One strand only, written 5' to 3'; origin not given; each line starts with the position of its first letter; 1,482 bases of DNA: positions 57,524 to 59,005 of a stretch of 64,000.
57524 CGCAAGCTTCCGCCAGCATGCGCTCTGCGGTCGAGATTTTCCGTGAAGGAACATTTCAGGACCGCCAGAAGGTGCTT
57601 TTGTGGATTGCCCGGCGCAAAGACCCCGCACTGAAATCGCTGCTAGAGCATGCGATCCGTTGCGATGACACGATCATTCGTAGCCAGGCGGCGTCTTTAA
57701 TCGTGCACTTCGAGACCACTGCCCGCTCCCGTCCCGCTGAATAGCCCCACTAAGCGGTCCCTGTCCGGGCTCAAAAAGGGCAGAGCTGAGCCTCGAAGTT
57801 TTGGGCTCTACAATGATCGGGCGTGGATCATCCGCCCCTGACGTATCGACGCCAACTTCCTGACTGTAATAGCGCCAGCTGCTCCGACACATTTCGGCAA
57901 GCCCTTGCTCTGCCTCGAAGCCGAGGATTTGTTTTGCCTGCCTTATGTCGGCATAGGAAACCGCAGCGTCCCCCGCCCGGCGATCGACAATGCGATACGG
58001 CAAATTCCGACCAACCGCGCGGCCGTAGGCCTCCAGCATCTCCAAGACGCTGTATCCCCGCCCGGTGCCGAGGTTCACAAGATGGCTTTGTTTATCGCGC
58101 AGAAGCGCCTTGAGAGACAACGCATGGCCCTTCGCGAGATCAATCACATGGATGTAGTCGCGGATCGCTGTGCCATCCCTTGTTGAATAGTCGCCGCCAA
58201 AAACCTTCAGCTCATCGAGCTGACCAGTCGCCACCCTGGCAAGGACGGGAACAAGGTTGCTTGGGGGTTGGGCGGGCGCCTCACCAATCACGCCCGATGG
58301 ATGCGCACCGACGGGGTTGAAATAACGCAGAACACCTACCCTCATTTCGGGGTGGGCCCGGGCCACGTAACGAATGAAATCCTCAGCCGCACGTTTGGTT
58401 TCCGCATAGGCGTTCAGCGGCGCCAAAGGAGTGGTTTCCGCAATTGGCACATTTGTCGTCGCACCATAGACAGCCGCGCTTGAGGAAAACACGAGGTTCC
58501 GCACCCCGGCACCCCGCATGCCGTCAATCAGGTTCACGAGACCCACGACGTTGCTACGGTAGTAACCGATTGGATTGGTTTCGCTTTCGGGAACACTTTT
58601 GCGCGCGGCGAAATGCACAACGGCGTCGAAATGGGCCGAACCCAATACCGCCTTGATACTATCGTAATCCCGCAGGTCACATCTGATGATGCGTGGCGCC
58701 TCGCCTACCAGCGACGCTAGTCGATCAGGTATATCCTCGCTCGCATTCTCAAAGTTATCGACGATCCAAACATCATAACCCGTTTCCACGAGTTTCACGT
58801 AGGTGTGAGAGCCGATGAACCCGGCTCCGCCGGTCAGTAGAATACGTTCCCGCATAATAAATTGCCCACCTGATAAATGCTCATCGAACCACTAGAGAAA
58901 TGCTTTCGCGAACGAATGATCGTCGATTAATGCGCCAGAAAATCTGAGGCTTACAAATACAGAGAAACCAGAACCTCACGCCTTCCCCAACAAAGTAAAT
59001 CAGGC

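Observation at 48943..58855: Pel-like exopolysaccharide locus with a non-canonical, split architecture and no outer-membrane export genes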

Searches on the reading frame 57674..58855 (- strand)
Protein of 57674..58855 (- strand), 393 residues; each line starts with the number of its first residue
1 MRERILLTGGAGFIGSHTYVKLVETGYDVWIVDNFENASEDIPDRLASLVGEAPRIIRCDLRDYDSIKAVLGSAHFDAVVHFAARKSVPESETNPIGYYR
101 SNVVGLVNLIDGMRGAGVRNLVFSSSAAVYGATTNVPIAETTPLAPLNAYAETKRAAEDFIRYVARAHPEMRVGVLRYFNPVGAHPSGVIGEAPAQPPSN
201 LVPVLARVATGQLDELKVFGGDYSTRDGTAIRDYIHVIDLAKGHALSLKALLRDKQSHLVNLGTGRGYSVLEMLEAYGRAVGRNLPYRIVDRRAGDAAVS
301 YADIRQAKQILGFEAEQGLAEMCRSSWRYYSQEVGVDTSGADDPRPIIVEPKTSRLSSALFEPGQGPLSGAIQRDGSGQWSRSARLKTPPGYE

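Call 3: search_protein_families(library=pfam, proteins=[window:57674-58855:-], max_evalue=0.01)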
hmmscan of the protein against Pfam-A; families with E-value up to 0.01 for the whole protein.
window:57674-58855:- (393 aa): 11 families
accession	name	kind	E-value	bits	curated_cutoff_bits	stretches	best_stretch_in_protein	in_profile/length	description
PF01370.27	Epimerase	-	1.1e-54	185.9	20.9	1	5-263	1-240/240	NAD dependent epimerase/dehydratase family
PF16363.11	GDP_Man_Dehyd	-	1.1e-49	170.1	27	1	6-324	1-330/332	GDP-mannose 4,6 dehydratase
PF01073.25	3Beta_HSD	-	6.5e-18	65.2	22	1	7-260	2-241/280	3-beta hydroxysteroid dehydrogenase/isomerase family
PF02719.21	Polysacc_synt_2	-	3e-16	59.9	20.2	1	5-185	1-175/293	Polysaccharide biosynthesis protein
PF04321.23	RmlD_sub_bind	-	1.1e-15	57.9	27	1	4-174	2-149/287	RmlD substrate binding domain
PF13460.12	NAD_binding_10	-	2.2e-09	37.9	27.2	1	9-162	1-132/184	NAD(P)H-binding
PF00106.31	adh_short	-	1.1e-06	28.7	26.6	1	5-173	3-172/195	short chain dehydrogenase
PF07993.18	NAD_binding_4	-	0.00024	20.8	20.1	0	74-177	87-203/258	Male sterility protein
PF13561.12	adh_short_C2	-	0.00044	20.3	27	1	14-168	8-161/236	Enoyl-(Acyl carrier protein) reductase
PF05368.20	NmrA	-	0.0013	18.8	27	1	2-128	2-109/298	NmrA-like family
PF08659.16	KR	-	0.0083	16.5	22.6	0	5-134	3-145/180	KR domain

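Call 5: search_protein_families(library=ncbifam, proteins=[window:57674-58855:-], max_evalue=0.01)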
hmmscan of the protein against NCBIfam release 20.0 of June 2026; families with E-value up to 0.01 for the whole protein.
window:57674-58855:- (393 aa): 44 families (the best 25 are shown)
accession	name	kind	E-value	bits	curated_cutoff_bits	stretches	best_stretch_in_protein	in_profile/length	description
TIGR01179.1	galE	equivalog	3.2e-110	368.1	262.3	1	4-332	1-327/332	UDP-glucose 4-epimerase GalE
NF007956.0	PRK10675.1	subfamily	6.7e-98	327.9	394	1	4-333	2-332/338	UDP-glucose 4-epimerase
TIGR01181.1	dTDP_gluc_dehyt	equivalog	4.8e-29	101.4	365.1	1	4-332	1-313/321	dTDP-glucose 4,6-dehydratase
TIGR04180.1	EDH_00030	hypoth_equivalog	6.3e-28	97.7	475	1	5-286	1-261/297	NAD-dependent 4,6-dehydratase LegB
TIGR02197.1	heptose_epim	equivalog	2.5e-25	89.3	274.6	1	5-284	1-263/316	ADP-glyceromanno-heptose 6-epimerase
NF011728.1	PRK15181.1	equivalog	1.9e-21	76.5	760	1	3-331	16-338/348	Vi polysaccharide biosynthesis UDP-N-acetylglucosaminuronic acid C-4 epimerase TviC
TIGR02622.1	CDP_4_6_dhtase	equivalog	5.6e-16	58.6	278.45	1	3-332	5-332/352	CDP-glucose 4,6-dehydratase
NF043036.1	ErythonDh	equivalog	3.3e-14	52.8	325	1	4-162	2-161/321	D-erythronate dehydrogenase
NF042422.1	oxyalk_red_OleD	equivalog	1.4e-13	50.9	580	1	4-161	2-150/329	2-alkyl-3-oxoalkanoate reductase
TIGR03466.1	HpnA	hypoth_equivalog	2.9e-13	49.4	367.65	1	4-184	2-173/327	hopanoid-associated sugar epimerase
NF042423.1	oxyalk_red_Shew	equivalog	9.5e-12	44.6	580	1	3-168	9-163/331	2-alkyl-3-oxoalkanoate reductase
TIGR01214.1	rmlD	equivalog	1.2e-11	44.2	224.05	1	4-173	1-147/285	dTDP-4-dehydrorhamnose reductase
TIGR03589.1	PseB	equivalog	3.1e-11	42.8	407.75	1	3-187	5-174/324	UDP-N-acetylglucosamine 4,6-dehydratase (inverting)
NF007582.0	PRK10217.1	equivalog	4.7e-11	42.4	698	1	3-168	2-178/355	dTDP-glucose 4,6-dehydratase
NF008360.0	PRK11150.1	equivalog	1.4e-10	40.8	452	1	5-274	2-247/310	ADP-glyceromanno-heptose 6-epimerase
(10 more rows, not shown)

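Call 77: search_solved_structures(query=window:57674-58855:-, max_evalue=1e-40, show_alignments=3)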
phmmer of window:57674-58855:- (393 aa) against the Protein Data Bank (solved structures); distinct sequences matched with E-value up to 1e-40: 32.
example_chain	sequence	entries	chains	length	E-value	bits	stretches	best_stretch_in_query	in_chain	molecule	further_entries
3enk_A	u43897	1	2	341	2.8e-99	336.1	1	4-330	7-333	UDP-glucose 4-epimerase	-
8wow_A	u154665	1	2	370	1.4e-93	317.3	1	2-333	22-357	UDP-glucose 4-epimerase 2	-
8wov_B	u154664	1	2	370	1.4e-93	317.3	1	2-333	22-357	UDP-glucose 4-epimerase 2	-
7xpo_A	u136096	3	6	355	2e-93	316.8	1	4-332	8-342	UDP-glucose 4-epimerase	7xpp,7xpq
7kn1_A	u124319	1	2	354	3.5e-93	316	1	4-330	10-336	UDP-glucose 4-epimerase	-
8wop_A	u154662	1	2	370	5.2e-93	315.4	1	2-333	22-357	UDP-glucose 4-epimerase 2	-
1hzj_A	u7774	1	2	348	5.2e-89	302.3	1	1-333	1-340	UDP-GALACTOSE 4-EPIMERASE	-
1i3k_A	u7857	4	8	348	1.3e-88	300.9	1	1-333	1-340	UDP-GLUCOSE 4-EPIMERASE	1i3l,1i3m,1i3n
1ek5_A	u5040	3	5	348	1.8e-88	300.5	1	1-333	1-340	UDP-GALACTOSE 4-EPIMERASE | UDP-glucose 4-epimerase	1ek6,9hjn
9hi2_A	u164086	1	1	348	2.2e-88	300.2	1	1-333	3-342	UDP-glucose 4-epimerase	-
9hi0_B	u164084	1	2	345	5.7e-88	298.9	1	3-333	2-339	UDP-glucose 4-epimerase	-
9hi1_B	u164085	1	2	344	6e-88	298.8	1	3-333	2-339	UDP-glucose 4-epimerase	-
1lrk_A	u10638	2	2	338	7.1e-85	288.7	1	4-332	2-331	UDP-glucose 4-epimerase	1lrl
1lrj_A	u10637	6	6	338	9.8e-85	288.2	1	4-332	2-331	UDP-glucose 4-epimerase | UDP-GALACTOSE 4-EPIMERASE | UDP-GALACTOSE-4-EPIMERASE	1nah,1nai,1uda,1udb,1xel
1udc_A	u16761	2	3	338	1.4e-84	287.8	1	4-332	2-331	UDP-GALACTOSE-4-EPIMERASE | UDP-GALACTOSE 4-EPIMERASE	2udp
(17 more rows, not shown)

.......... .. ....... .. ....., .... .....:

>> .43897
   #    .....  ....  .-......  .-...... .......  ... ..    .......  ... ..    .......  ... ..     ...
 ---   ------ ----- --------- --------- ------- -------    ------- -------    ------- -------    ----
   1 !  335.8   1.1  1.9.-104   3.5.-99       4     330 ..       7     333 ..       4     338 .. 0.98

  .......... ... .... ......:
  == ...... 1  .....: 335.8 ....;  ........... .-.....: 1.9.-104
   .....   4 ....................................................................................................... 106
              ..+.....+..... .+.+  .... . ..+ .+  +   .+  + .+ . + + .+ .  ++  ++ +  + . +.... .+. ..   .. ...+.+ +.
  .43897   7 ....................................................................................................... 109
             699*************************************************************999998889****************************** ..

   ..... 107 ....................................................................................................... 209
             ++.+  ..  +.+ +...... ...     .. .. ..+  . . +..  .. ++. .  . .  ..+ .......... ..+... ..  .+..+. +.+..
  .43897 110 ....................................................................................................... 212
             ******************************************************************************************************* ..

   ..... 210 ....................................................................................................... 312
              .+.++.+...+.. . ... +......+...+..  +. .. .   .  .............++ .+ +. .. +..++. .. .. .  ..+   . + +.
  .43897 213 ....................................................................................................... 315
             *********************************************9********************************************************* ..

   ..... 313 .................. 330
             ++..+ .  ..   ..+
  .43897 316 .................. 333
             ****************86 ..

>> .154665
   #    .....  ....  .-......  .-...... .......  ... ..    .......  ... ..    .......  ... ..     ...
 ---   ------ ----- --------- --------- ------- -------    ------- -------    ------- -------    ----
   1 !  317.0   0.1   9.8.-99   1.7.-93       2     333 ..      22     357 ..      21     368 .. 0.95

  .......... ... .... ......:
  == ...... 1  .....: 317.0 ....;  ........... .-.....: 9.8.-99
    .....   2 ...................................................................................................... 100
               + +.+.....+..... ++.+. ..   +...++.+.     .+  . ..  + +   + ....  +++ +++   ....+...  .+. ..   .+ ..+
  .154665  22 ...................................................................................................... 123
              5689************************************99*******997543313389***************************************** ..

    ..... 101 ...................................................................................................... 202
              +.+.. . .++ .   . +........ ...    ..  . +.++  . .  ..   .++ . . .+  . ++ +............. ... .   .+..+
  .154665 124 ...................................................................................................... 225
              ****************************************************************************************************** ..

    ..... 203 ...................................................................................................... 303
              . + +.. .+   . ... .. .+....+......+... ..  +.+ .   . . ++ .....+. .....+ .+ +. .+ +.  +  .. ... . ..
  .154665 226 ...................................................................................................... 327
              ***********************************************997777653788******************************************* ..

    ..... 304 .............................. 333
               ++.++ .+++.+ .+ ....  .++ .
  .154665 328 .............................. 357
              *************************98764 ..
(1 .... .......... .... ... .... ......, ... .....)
